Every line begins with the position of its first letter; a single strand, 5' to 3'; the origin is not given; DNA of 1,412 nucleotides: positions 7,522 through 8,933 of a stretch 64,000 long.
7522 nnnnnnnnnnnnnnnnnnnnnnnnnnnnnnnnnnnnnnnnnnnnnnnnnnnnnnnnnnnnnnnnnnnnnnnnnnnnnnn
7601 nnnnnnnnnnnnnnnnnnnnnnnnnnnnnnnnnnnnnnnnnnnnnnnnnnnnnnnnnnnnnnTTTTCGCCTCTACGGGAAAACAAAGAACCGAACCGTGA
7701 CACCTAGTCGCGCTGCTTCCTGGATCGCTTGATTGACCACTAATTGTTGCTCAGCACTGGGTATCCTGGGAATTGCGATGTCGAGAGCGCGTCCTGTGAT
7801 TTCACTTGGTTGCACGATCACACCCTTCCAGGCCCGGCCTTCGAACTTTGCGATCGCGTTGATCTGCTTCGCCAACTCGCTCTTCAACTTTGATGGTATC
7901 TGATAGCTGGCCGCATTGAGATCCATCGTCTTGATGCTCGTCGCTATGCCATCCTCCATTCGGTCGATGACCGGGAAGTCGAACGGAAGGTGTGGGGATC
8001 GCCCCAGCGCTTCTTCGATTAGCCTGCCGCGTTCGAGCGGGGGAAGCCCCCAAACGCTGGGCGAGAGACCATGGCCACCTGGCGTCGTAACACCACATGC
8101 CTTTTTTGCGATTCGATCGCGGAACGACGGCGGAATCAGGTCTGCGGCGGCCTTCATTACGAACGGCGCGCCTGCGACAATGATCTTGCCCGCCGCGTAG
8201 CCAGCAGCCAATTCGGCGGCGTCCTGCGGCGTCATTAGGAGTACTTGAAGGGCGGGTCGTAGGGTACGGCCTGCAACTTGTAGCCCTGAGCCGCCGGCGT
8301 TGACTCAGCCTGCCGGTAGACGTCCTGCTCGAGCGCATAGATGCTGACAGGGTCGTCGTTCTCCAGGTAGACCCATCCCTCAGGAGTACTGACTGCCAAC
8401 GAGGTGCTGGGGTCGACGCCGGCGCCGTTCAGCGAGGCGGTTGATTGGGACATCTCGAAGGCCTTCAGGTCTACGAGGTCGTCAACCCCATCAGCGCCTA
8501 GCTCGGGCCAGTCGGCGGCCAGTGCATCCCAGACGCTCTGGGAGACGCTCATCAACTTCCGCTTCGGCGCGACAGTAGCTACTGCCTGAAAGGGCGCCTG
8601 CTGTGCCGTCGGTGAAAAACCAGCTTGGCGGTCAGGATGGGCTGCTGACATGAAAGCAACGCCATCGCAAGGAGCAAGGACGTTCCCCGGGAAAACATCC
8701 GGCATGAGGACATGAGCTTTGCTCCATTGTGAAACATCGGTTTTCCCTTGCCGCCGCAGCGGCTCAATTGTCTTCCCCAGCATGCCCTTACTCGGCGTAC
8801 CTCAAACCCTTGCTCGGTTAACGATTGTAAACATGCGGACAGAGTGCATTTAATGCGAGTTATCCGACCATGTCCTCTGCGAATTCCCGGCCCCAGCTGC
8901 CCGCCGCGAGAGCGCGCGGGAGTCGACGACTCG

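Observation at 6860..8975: About 2-kb low-GC island with three unknown co-directional genes abutting the 3' end of the biosynthetic cluster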

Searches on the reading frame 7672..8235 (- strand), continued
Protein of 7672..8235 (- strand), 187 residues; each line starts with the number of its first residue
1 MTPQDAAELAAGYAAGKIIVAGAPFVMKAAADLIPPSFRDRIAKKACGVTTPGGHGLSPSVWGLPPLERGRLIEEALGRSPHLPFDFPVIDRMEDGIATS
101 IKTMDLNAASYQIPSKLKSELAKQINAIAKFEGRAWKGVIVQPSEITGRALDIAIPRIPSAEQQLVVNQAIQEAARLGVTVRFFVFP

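Call 89: search_dna_similar(query=window:7675-8235:-, collection=plasmids, mode=protein, max_rows=15)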
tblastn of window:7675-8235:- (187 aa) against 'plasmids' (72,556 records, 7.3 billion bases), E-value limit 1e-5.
Records with a match: 63; places in all: 65; records where one place covers at least 80% of the query: 1.
Best place of each record, by identity: <60% 63.
By first word of the organism name: Ralstonia 58; Sulfitobacter 4; Rhizobium 1.
By predicted mobility (MOB-suite, as given by PLSDB): mobilizable 59; non-mobilizable 3; conjugative 1.
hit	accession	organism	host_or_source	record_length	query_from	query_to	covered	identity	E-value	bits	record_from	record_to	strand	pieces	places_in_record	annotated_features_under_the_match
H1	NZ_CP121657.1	Rhizobium sp. CB3171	Calliandra calothyrsus,cell culture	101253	26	187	87%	38.2%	2e-28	117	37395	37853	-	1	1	hemagglutinin repeat-containing protein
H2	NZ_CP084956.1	Sulfitobacter indolifex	cell culture,Seawater from the North ...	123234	61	181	65%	31.3%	1e-6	55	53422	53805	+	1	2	hypothetical protein (x2)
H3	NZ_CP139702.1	Sulfitobacter pontiacus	Bacterial Culture,hydrothermal vent ...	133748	61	181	65%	31.3%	1e-6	55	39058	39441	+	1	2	hypothetical protein (x2)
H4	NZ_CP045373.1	Sulfitobacter sp. THAF37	pure culture,Surface of a polyethylene ...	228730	61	181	65%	31.3%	1e-6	55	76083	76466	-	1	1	hypothetical protein (x2)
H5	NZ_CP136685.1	Sulfitobacter sp. LC.270.F.C4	Macrocystis pyrifera gametophyte,Whole ...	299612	61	181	65%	31.3%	4e-6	53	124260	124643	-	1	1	hypothetical protein (x2)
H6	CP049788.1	Ralstonia solanacearum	whole organism,isolated from the ...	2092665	86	181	51%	38.0%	2e-8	60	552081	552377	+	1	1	hypothetical protein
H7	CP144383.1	Ralstonia solanacearum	tobacco,whole organism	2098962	86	181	51%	38.0%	2e-8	60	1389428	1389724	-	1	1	hypothetical protein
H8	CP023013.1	Ralstonia solanacearum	Solanum tuberosum,single cell,Potato ...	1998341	86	181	51%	38.0%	3e-8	60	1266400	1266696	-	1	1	none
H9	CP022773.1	Ralstonia solanacearum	Solanum tuberosum,single cell,Potato ...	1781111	86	181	51%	38.0%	3e-8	59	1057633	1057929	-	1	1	none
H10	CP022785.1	Ralstonia solanacearum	Solanum tuberosum,single cell,Potato ...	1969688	86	181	51%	38.0%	3e-8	59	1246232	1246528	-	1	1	none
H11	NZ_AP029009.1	Ralstonia pseudosolanacearum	-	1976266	86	181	51%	38.0%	3e-8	59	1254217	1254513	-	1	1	none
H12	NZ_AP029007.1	Ralstonia pseudosolanacearum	-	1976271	86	181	51%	38.0%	3e-8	59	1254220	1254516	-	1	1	none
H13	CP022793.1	Ralstonia solanacearum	Solanum tuberosum,single cell,Potato ...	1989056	86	181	51%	38.0%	3e-8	59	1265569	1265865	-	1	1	none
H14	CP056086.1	Ralstonia solanacearum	cell clture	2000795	86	181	51%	38.0%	3e-8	59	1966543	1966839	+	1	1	none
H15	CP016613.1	Ralstonia solanacearum FJAT-91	healthy tomato plant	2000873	86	181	51%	38.0%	3e-8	59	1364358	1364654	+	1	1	none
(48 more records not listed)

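Call 94: find_related_loci(query=A2, collection=viral_contigs, flank=8000)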
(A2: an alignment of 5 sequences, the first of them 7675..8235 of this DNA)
Query A2 (187 aa) in viral_contigs; peptide patterns used: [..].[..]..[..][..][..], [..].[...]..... (x = any residue, [..] = any of these).
90 stretches matched a pattern, but none encodes a relative of the query by tblastn (E <= 1e-3).

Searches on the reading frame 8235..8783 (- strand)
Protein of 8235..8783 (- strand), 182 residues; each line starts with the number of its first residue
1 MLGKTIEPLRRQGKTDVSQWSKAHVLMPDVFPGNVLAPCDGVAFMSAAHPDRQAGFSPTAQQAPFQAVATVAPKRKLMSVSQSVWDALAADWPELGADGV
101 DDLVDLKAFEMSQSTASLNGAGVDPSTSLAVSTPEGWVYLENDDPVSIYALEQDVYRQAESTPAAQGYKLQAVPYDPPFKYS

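Call 4: search_protein_families(library=pfam, proteins=[window:8235-8783:-], max_evalue=1)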
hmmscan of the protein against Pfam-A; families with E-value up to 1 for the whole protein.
window:8235-8783:- (182 aa): 0 families

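Call 5: search_protein_families(library=ncbifam, proteins=[window:8235-8783:-], max_evalue=1)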
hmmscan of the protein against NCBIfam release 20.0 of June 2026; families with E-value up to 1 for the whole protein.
window:8235-8783:- (182 aa): 0 families

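Call 6: search_protein_families(library=padloc, proteins=[window:8235-8783:-], max_evalue=1)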
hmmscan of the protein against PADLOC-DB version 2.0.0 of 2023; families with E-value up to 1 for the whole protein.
window:8235-8783:- (182 aa): 0 families

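Call 9: search_protein_families(library=phrogs, proteins=[window:8235-8783:-], max_evalue=1)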
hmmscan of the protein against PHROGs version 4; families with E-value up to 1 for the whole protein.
window:8235-8783:- (182 aa): 0 families

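Call 11: search_solved_structures(query=window:8235-8783:-, max_evalue=10, show_alignments=1)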
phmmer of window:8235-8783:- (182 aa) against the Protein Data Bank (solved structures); distinct sequences matched with E-value up to 10: 1.
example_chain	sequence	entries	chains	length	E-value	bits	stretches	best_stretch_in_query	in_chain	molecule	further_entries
7ooc_R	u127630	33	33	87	0.74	13.2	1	2-55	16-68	30S ribosomal protein S19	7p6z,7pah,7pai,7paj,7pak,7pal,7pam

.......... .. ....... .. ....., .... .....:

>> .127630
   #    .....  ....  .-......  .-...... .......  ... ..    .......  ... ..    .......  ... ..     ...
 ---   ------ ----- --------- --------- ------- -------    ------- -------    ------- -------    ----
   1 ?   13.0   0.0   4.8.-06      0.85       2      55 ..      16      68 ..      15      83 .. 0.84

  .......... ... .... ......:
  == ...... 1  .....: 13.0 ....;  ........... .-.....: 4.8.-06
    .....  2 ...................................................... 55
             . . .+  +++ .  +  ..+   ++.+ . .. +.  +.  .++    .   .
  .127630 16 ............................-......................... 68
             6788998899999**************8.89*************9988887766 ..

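Call 15: find_homologous_proteins(query=window:8235-8783:-, max_evalue=0.01)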
Query window:8235-8783:- (182 aa): 1 proteins with E <= 0.01 among 325 candidates.
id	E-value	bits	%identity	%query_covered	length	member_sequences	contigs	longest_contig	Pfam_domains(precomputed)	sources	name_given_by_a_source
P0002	7.0e-61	223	100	58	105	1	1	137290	-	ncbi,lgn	-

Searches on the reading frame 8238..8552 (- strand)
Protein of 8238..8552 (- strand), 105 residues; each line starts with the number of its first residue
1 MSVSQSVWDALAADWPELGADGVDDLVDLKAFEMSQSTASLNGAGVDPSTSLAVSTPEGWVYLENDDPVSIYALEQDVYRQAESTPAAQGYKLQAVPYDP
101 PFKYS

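Call 32: find_related_loci(query=A1, collection=genome_contigs, flank=10000)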
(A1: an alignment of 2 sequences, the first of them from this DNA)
Query A1 (105 aa) in genome_contigs; peptide patterns used: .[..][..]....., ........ (x = any residue, [..] = any of these).
152 stretches matched a pattern, but none encodes a relative of the query by tblastn (E <= 1e-3).

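Call 34: find_related_loci(query=A1, collection=metagenome_contigs, flank=10000)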
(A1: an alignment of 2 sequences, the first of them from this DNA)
Query A1 (105 aa) in metagenome_contigs; peptide patterns used: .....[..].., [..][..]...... (x = any residue, [..] = any of these).
322 stretches matched a pattern, but none encodes a relative of the query by tblastn (E <= 1e-3).

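Call 93: find_related_loci(query=A1, collection=viral_contigs, flank=8000)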
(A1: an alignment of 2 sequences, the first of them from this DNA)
Query A1 (105 aa) in viral_contigs; peptide patterns used: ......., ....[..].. (x = any residue, [..] = any of these).
61 stretches matched a pattern, but none encodes a relative of the query by tblastn (E <= 1e-3).
